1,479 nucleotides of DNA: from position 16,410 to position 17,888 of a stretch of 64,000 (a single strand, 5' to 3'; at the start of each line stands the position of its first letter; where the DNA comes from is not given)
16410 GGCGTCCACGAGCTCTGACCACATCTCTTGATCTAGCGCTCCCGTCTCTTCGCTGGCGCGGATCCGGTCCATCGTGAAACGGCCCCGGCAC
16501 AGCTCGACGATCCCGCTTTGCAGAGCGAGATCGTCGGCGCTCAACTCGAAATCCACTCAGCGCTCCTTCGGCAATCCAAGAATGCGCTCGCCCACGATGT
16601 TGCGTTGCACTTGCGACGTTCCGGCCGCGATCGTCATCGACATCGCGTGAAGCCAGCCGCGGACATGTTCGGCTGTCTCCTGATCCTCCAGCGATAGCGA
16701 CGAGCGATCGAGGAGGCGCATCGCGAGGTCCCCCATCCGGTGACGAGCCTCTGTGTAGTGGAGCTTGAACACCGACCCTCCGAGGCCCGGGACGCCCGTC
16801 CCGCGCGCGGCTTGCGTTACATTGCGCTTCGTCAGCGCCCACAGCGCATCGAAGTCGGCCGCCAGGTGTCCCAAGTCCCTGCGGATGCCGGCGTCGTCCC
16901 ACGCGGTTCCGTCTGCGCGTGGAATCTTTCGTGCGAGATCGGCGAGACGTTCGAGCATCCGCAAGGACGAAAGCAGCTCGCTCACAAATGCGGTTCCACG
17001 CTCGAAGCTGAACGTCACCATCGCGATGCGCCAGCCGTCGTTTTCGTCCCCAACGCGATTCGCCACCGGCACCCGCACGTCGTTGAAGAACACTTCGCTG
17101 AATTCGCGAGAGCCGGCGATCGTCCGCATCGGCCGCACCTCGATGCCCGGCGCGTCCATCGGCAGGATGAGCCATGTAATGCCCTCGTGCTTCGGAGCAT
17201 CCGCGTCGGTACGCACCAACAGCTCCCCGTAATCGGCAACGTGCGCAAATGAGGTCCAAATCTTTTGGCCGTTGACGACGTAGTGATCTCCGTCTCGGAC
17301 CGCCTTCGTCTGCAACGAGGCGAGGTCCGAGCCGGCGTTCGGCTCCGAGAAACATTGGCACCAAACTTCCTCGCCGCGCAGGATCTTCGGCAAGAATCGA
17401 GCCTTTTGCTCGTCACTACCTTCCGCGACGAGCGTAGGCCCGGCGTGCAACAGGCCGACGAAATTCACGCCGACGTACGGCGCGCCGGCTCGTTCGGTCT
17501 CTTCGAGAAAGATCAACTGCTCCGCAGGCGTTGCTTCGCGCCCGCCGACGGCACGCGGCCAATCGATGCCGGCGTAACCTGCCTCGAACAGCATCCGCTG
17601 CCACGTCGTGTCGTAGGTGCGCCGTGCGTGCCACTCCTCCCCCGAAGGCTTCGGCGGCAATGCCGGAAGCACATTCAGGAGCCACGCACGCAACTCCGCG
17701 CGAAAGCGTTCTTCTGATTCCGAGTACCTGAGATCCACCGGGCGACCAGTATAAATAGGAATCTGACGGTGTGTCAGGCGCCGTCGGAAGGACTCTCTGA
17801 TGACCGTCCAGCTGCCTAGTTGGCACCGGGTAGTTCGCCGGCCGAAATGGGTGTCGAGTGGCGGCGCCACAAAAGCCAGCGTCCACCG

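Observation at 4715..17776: Identical 14-bp palindrome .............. at two promoters: candidate operator for a second, unassigned regulator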

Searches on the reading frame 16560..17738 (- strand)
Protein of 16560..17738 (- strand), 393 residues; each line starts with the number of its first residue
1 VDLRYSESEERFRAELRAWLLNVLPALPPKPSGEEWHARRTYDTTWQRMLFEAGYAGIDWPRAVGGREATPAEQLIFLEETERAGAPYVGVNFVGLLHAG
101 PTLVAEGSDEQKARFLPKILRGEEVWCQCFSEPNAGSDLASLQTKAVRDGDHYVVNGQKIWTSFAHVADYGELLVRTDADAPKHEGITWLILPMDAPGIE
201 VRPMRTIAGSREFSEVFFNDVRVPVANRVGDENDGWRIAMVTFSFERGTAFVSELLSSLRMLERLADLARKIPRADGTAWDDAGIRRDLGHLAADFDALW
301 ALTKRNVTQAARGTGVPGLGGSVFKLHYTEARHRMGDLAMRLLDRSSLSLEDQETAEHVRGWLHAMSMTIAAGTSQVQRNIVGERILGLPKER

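Call 9: search_protein_families(library=pfam, proteins=[window:16560-17738:-])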
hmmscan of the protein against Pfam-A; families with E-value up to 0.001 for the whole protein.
window:16560-17738:- (393 aa): 3 families
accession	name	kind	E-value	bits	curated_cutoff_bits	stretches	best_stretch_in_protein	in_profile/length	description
PF02770.24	Acyl-CoA_dh_M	-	2.4e-22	79.3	33.3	1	127-221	1-97/97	Acyl-CoA dehydrogenase, middle domain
PF00441.29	Acyl-CoA_dh_1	-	1.1e-20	74.7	22.4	1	233-387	1-150/150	Acyl-CoA dehydrogenase, C-terminal domain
PF02771.21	Acyl-CoA_dh_N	-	1.5e-16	61.2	22.9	1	7-123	2-113/113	Acyl-CoA dehydrogenase, N-terminal domain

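Call 25: search_protein_families(library=ncbifam, proteins=[window:16560-17738:-], max_evalue=0.00001)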
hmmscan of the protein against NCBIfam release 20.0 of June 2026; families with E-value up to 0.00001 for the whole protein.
window:16560-17738:- (393 aa): 18 families
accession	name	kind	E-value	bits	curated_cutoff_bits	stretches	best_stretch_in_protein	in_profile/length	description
TIGR03204.1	pimC_large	equivalog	2e-69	234.4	623.85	1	2-389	1-395/395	pimeloyl-CoA dehydrogenase large subunit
NF042972.1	AcrlCoAredClosAcrC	equivalog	5.2e-32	110.9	640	1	1-243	1-238/378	acryloyl-CoA reductase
NF043006.1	CyhCrbnylCoADH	equivalog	2.5e-31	109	650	1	48-252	42-246/380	cyclohexane-1-carbonyl-CoA dehydrogenase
TIGR03207.1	cyc_hxne_CoA_dh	equivalog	2.7e-29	102.1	575.35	1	40-248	31-239/372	cyclohexanecarboxyl-CoA dehydrogenase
NF045652.1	ProlPCPDhRedW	equivalog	9.4e-29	100.4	650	1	51-388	41-374/376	L-prolyl-[peptidyl-carrier protein] dehydrogenase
NF045552.1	GlutCoADH_Des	equivalog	6.1e-26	91.5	470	1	31-352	26-349/387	glutaryl-CoA dehydrogenase Acd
NF053553.1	prodigi_MBC_PigA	equivalog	8.4e-26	91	500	1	39-383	34-376/381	prodigiosin MBC biosynthesis dehydrogenase PigA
NF008997.0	PRK12341.1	equivalog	1.3e-25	90.2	537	1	30-386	26-376/382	acyl-CoA dehydrogenase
NF042439.1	SulpropCoADesulf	equivalog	1.8e-23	82.9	600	1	35-229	18-214/379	3-sulfinopropanoyl-CoA desulfinase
NF058590.1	AcCoDHFadEBacil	equivalog_domain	1.4e-18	66.7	600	1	52-242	64-252/586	acyl-CoA dehydrogenase FadE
NF002885.1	PRK03354.1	equivalog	4.6e-17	62.1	540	1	37-255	33-247/378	crotonobetainyl-CoA dehydrogenase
NF052270.1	Staph_DH_FadE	equivalog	1e-15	57.4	600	1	94-249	110-262/400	acyl-CoA dehydrogenase FadE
NF007000.1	PRK09463.1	subfamily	4.2e-14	51.8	600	1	45-341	78-391/726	acyl-CoA dehydrogenase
TIGR03203.1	pimD_small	equivalog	7e-14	51.7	652.7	1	44-238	41-231/378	pimeloyl-CoA dehydrogenase small subunit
NF009586.0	PRK13026.1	subfamily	1.9e-11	43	608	1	52-340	119-425/777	acyl-CoA dehydrogenase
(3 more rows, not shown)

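Call 79: find_homologous_proteins(query=window:16560-17738:-, max_evalue=1e-100)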
Query window:16560-17738:- (393 aa): 6284 proteins with E <= 1e-100 among 8000 candidates; the best 120 are listed.
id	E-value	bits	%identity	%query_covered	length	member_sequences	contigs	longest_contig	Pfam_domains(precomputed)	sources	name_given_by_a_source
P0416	4.7e-265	897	100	100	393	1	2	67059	PF02770.25,PF00441.30,PF02771.22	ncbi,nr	ncbi:MAG: acyl-CoA dehydrogenase family protein [Actinomycetota bacterium]|nr:acyl-CoA dehydrogenase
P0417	3.2e-223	759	83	100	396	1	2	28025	PF02770.25,PF00441.30,PF02771.22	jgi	jgi:hypothetical protein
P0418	1.0e-207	708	77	100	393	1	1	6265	PF02770.25,PF00441.30,PF02771.22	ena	-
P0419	1.2e-207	708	77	100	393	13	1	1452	PF02770.25,PF00441.30,PF02771.22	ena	-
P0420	2.5e-207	707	77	100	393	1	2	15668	PF02770.25,PF00441.30,PF02771.22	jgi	-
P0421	1.0e-206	704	78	100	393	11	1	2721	PF02770.25,PF00441.30,PF02771.22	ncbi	ncbi:MAG: acyl-CoA dehydrogenase family protein [Actinomycetota bacterium]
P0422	1.6e-205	701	79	100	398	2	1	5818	PF02770.25,PF00441.30,PF02771.22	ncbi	-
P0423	4.6e-205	699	76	99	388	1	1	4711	PF02770.25,PF00441.30,PF02771.22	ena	-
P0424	1.3e-204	698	76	100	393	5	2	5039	PF02770.25,PF00441.30,PF02771.22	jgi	-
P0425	4.6e-204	696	76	100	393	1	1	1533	PF02770.25,PF00441.30,PF02771.22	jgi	jgi:alkylation response protein AidB-like acyl-CoA dehydrogenase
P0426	1.5e-203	694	75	100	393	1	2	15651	PF02770.25,PF00441.30,PF02771.22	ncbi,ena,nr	ncbi:MAG: acyl-CoA dehydrogenase [Actinobacteria bacterium]|nr:MAG: acyl-CoA dehydrogenase [Actinomy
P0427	1.6e-203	694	75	100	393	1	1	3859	PF02770.25,PF00441.30,PF02771.22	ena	-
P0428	9.3e-203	691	74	100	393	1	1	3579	PF02770.25,PF00441.30,PF02771.22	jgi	-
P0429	1.2e-202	691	74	100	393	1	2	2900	PF02770.25,PF00441.30,PF02771.22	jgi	jgi:alkylation response protein AidB-like acyl-CoA dehydrogenase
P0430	1.6e-202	691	74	100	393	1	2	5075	PF02770.25,PF00441.30,PF02771.22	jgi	-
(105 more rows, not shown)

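Call 80: find_encoding_contigs(protein=P0417, flank=4000, max_places=1)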
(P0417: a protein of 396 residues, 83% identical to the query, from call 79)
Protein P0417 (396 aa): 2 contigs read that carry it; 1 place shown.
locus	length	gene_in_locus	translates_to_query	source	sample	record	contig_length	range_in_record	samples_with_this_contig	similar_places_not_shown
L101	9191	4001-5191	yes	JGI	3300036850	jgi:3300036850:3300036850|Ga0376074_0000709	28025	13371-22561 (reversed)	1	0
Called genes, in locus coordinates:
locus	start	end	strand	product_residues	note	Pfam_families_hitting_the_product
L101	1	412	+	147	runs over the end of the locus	-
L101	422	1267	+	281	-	PF00296:Bac_luciferase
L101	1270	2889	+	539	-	PF00501:AMP-binding, PF13193:AMP-binding_C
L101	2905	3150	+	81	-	-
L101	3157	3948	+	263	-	-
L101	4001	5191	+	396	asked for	PF02771:Acyl-CoA_dh_N, PF02770:Acyl-CoA_dh_M, PF00441:Acyl-CoA_dh_1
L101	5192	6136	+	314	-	PF02771:Acyl-CoA_dh_N, PF00441:Acyl-CoA_dh_1, PF08028:Acyl-CoA_dh_2 (weak)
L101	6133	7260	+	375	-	PF02803:Thiolase_C (faint), PF22691:Thiolase_C_1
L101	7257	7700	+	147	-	PF12172:zf-ChsH2, PF01796:OB_ChsH2_C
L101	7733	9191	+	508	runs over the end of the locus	PF00501:AMP-binding, PF13193:AMP-binding_C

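Call 81: find_encoding_contigs(protein=P0420, flank=4000, max_places=1)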
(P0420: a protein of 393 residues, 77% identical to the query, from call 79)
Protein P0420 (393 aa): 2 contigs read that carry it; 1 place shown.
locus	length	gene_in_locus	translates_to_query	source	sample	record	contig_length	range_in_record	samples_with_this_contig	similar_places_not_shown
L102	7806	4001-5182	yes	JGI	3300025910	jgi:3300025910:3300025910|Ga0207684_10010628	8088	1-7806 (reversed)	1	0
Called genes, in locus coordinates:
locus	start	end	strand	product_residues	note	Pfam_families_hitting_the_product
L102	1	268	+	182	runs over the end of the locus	?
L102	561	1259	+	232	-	PF01520:Amidase_3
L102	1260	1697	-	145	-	PF00903:Glyoxalase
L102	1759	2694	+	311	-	PF00561:Abhydrolase_1, PF00975:Thioesterase (weak), PF12146:Hydrolase_4, PF12697:Abhydrolase_6, PF06821:Ser_hydrolase (faint)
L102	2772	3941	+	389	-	-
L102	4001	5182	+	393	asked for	PF02771:Acyl-CoA_dh_N, PF02770:Acyl-CoA_dh_M, PF00441:Acyl-CoA_dh_1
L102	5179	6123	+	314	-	PF02771:Acyl-CoA_dh_N, PF00441:Acyl-CoA_dh_1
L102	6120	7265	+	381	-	PF22691:Thiolase_C_1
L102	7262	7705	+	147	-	PF12172:zf-ChsH2, PF01796:OB_ChsH2_C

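Call 82: find_encoding_contigs(protein=P0426, flank=4000, max_places=1)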
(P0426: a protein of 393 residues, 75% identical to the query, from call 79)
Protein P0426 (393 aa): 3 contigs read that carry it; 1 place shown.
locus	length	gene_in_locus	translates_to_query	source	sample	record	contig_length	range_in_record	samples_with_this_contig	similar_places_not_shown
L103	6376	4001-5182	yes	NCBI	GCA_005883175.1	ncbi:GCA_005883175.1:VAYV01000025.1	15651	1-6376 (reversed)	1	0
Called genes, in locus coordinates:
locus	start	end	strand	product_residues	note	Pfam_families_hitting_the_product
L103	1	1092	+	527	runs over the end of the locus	PF00501:AMP-binding, PF13193:AMP-binding_C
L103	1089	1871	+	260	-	-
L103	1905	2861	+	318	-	PF01520:Amidase_3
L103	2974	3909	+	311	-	PF00561:Abhydrolase_1, PF00975:Thioesterase (weak), PF06821:Ser_hydrolase (faint), PF12146:Hydrolase_4, PF12697:Abhydrolase_6, PF00561:Abhydrolase_1 (weak)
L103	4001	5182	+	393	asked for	PF02771:Acyl-CoA_dh_N, PF02770:Acyl-CoA_dh_M, PF00441:Acyl-CoA_dh_1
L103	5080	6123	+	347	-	PF02771:Acyl-CoA_dh_N, PF00441:Acyl-CoA_dh_1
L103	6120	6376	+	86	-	?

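Call 83: find_encoding_contigs(protein=P0418, flank=4000, max_places=1)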
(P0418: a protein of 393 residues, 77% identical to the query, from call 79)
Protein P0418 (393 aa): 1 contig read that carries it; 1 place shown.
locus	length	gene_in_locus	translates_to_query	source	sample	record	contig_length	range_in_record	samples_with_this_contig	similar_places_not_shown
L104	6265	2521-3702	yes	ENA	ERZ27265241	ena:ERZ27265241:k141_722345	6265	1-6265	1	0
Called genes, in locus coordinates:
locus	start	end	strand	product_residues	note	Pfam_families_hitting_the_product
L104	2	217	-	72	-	?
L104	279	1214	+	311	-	PF00561:Abhydrolase_1, PF00975:Thioesterase (weak), PF12146:Hydrolase_4, PF12697:Abhydrolase_6, PF06821:Ser_hydrolase (faint)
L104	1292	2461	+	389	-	-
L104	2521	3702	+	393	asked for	PF02771:Acyl-CoA_dh_N, PF02770:Acyl-CoA_dh_M, PF00441:Acyl-CoA_dh_1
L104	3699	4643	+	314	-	PF02771:Acyl-CoA_dh_N, PF00441:Acyl-CoA_dh_1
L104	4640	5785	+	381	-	PF22691:Thiolase_C_1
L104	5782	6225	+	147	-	PF12172:zf-ChsH2, PF01796:OB_ChsH2_C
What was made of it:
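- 12496..17738 (-): Probable transcription unit controlled from site 2: ACAD alpha (16557-17738), ACAD beta (15615-16556), thiolase-like (14491-15618), ChsH2-type OB protein (14051-14494) and FadD-type ligase (12496-14124). The same gene order follows the operator in L101, L102 and L104 (calls 80, 81, 83).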
